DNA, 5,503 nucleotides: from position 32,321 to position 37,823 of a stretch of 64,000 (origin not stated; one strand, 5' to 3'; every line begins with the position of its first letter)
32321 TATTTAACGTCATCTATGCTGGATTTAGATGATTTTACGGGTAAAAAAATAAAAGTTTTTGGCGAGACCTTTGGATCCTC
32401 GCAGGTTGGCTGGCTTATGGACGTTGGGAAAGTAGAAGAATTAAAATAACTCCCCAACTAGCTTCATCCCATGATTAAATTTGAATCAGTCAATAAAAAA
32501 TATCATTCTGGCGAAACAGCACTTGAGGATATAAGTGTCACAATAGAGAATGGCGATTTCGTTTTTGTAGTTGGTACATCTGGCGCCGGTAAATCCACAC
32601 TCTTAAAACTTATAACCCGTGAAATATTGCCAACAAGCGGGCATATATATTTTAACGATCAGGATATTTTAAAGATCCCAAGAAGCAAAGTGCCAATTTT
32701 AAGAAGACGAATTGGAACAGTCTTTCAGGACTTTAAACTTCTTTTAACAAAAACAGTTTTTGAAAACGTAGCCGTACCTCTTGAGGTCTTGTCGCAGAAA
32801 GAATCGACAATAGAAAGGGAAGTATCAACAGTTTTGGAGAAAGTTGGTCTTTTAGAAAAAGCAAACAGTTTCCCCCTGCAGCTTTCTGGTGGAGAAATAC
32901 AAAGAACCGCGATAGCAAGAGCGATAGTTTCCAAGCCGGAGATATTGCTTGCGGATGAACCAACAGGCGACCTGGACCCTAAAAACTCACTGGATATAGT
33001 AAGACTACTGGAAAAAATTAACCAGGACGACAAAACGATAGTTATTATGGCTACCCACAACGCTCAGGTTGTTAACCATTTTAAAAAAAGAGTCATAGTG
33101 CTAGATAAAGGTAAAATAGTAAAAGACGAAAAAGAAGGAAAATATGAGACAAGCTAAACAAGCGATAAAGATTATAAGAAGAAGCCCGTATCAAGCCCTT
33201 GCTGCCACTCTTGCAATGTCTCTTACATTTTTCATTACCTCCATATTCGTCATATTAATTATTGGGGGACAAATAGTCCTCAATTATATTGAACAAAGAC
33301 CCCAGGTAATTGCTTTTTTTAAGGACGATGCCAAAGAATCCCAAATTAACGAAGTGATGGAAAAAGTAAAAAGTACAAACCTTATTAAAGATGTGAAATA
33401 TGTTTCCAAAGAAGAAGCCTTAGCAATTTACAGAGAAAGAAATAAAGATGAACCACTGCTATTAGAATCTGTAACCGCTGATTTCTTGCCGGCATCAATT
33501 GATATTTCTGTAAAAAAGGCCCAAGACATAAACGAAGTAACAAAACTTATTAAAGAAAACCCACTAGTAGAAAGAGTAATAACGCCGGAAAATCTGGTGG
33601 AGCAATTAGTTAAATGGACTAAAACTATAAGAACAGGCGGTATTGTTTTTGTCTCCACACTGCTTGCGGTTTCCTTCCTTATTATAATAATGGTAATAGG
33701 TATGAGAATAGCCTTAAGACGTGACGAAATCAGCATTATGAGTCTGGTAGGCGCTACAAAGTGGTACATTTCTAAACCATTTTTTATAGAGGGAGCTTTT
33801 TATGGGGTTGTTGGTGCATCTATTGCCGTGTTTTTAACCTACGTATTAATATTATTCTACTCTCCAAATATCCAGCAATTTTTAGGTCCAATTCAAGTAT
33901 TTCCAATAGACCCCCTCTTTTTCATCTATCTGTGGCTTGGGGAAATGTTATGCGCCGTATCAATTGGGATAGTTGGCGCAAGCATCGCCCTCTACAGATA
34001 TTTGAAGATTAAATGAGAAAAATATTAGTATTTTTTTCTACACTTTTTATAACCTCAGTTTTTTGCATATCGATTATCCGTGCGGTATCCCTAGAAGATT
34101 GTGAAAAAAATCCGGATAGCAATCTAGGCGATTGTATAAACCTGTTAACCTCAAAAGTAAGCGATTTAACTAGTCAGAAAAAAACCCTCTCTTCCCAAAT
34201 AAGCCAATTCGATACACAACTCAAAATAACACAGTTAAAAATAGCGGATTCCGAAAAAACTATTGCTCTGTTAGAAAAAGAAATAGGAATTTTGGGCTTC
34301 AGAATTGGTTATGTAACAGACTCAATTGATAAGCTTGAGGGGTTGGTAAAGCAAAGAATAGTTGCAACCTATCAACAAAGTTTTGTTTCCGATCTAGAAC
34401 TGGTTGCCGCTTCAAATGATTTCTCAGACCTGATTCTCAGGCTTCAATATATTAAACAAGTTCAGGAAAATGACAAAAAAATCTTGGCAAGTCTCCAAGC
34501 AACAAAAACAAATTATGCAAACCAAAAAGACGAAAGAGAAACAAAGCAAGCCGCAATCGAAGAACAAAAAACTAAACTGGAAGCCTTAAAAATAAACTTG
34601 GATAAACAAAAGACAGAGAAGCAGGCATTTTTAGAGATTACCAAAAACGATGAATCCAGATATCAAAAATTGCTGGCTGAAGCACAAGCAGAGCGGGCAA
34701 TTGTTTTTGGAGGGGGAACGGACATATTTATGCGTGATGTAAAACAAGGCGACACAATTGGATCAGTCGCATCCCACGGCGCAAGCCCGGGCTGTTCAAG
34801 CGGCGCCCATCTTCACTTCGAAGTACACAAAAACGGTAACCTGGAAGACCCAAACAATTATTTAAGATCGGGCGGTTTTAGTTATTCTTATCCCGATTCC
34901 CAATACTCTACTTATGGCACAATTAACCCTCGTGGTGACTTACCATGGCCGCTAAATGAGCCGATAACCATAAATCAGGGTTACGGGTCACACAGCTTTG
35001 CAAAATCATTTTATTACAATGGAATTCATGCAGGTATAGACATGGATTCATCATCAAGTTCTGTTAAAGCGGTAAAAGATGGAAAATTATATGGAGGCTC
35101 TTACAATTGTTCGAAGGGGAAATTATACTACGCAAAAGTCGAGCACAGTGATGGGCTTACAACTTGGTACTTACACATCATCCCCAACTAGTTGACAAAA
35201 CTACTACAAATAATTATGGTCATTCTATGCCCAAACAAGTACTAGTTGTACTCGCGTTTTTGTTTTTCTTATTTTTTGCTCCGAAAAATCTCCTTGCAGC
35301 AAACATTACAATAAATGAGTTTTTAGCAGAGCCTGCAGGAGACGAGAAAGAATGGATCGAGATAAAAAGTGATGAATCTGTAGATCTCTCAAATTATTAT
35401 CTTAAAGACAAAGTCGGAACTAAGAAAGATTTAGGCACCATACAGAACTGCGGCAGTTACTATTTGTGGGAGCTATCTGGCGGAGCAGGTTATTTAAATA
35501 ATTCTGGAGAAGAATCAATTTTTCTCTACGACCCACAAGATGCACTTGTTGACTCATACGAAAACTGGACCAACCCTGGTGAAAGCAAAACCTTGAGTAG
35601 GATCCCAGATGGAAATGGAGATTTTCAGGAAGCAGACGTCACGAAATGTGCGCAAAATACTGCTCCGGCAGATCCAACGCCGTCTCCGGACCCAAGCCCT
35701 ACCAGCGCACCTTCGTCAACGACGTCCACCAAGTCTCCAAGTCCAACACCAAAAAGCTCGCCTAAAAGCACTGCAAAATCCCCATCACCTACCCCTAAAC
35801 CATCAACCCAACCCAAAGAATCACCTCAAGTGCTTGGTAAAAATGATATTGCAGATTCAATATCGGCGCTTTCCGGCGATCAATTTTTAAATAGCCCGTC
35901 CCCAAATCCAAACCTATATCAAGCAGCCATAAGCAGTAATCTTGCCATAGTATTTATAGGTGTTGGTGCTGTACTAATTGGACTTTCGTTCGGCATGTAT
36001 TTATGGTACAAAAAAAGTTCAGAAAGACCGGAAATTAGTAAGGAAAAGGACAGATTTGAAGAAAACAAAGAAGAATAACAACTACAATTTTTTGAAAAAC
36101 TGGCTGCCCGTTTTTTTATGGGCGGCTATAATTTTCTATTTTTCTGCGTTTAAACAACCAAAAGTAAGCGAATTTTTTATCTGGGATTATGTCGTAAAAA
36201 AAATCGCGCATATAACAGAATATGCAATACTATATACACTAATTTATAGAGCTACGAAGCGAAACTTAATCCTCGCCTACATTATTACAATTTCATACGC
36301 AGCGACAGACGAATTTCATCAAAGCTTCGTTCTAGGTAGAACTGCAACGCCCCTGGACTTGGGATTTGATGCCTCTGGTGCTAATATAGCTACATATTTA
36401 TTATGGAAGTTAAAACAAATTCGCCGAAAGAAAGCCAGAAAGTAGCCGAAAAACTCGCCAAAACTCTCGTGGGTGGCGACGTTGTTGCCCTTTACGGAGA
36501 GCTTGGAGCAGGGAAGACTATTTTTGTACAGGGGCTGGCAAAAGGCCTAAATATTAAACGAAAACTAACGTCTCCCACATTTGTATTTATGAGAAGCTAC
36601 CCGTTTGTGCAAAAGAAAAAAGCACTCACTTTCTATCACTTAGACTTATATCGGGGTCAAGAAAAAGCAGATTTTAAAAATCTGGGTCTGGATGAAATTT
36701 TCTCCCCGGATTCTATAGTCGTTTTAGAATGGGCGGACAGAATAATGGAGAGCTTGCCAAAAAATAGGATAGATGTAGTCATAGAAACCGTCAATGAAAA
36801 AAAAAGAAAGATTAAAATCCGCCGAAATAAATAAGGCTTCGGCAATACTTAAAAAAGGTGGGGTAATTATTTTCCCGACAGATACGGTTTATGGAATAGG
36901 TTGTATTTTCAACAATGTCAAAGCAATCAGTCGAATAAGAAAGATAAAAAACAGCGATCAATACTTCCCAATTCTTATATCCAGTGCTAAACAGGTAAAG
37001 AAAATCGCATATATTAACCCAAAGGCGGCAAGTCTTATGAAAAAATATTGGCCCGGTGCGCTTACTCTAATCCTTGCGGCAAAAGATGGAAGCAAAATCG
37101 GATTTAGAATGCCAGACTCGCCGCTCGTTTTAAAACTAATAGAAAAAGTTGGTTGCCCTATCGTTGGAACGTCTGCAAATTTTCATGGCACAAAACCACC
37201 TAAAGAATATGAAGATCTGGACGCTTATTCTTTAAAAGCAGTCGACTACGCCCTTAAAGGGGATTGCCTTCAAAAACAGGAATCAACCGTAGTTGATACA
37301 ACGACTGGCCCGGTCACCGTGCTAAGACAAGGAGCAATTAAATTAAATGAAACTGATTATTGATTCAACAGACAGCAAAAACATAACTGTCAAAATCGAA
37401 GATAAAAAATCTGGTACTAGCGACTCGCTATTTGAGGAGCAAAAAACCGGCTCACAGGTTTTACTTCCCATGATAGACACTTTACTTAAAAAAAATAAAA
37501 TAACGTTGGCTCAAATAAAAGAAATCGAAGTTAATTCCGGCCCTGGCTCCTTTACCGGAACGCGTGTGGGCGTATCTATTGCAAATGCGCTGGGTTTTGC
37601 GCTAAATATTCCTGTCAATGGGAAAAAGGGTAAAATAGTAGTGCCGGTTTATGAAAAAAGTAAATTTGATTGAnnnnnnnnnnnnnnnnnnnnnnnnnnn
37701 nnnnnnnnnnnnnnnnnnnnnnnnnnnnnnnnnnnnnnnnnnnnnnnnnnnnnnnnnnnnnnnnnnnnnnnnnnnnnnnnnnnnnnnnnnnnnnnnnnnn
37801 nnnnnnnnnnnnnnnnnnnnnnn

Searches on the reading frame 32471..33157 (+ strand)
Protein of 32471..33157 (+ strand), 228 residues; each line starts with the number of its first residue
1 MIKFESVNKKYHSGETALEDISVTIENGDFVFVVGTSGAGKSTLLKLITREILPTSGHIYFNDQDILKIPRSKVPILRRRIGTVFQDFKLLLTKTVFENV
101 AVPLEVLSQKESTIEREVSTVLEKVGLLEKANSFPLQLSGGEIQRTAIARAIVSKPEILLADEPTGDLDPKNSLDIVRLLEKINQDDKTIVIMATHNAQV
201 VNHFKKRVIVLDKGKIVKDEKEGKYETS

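Call 9: search_protein_families(library=pfam, proteins=[window:32471-33157:+])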
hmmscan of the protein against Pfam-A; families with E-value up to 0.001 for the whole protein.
window:32471-33157:+ (228 aa): 8 families
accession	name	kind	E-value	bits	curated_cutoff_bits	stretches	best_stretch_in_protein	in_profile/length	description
PF00005.33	ABC_tran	-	6e-36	124.5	25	1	18-165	1-136/137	ABC transporter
PF13304.12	AAA_21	-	7.4e-06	26.7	27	0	151-201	251-303/304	AAA domain, putative AbiEii toxin, Type IV TA system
PF02463.25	SMC_N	-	1.1e-05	25.5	40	1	29-210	25-211/220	RecF/RecN/SMC N terminal domain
PF13175.12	AAA_15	-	7.4e-05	23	32.1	0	18-86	14-84/374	AAA ATPase domain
PF13238.12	AAA_18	-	7.6e-05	23.6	29.4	0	31-52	1-22/128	AAA domain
PF03193.22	RsgA_GTPase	-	0.00016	22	30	1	16-51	95-129/174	RsgA GTPase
PF13555.12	AAA_29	-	0.00022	21.3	27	1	23-62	17-55/61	P-loop containing region of AAA domain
PF13191.12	AAA_16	-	0.00023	22.1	32.6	1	27-74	23-64/167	AAA ATPase domain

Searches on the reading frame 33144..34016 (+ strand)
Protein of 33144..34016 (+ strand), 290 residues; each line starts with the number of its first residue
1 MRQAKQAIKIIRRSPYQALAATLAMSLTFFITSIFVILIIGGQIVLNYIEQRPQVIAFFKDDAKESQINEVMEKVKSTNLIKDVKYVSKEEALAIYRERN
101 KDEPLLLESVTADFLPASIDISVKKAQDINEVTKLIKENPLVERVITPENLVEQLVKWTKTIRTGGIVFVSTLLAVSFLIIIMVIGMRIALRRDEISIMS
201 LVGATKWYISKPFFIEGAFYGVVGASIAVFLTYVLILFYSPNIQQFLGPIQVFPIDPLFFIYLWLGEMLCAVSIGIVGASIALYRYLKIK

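Call 9: search_protein_families(library=pfam, proteins=[window:33144-34016:+])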
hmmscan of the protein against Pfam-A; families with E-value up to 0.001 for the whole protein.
window:33144-34016:+ (290 aa): 2 families
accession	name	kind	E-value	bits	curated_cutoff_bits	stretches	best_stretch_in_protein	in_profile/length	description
PF18075.7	FtsX_ECD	-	5.5e-18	65.8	23.5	1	54-145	2-96/96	FtsX extracellular domain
PF02687.27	FtsX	-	1.5e-12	48.1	25.5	1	168-283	2-116/120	FtsX-like permease C-terminal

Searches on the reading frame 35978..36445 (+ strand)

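Call 9: search_protein_families(library=pfam, proteins=[window:35978-36445:+])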
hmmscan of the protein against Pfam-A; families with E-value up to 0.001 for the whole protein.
window:35978-36445:+ (155 aa): 1 family
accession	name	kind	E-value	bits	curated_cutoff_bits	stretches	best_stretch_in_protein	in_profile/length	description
PF04892.17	VanZ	-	8.5e-12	46.2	30.1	1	43-143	3-123/126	VanZ like family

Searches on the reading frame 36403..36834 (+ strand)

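Call 9: search_protein_families(library=pfam, proteins=[window:36403-36834:+])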
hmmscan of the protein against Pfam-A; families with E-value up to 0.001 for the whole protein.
window:36403-36834:+ (143 aa): 1 family
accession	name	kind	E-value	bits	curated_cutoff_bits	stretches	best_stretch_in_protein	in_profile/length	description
PF02367.23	TsaE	-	4.3e-36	124.1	26.6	1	6-137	2-128/128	Threonylcarbamoyl adenosine biosynthesis protein TsaE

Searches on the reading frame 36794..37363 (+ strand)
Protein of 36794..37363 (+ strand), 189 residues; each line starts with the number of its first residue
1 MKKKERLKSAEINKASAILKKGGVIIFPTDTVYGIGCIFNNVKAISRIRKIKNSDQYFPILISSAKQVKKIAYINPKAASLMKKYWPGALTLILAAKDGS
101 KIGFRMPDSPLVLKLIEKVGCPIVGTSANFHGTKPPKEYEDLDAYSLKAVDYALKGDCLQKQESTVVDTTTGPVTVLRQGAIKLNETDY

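Call 9: search_protein_families(library=pfam, proteins=[window:36794-37363:+])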
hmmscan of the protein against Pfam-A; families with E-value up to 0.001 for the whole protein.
window:36794-37363:+ (189 aa): 1 family
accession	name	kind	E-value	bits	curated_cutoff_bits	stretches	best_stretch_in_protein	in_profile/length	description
PF01300.24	Sua5_yciO_yrdC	-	4.6e-45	153.7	25.1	1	18-180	2-178/178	Telomere recombination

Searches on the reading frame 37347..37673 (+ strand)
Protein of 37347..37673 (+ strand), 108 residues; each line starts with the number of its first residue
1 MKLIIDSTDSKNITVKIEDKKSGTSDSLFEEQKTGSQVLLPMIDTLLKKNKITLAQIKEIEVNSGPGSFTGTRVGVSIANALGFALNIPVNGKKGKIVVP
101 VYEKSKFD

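Call 9: search_protein_families(library=pfam, proteins=[window:37347-37673:+])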
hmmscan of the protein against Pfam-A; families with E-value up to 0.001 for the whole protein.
window:37347-37673:+ (108 aa): 1 family
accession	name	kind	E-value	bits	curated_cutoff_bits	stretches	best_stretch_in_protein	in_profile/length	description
PF00814.31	TsaD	-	6.5e-14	52.7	24.8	1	36-90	30-84/264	tRNA N6-adenosine threonylcarbamoyltransferase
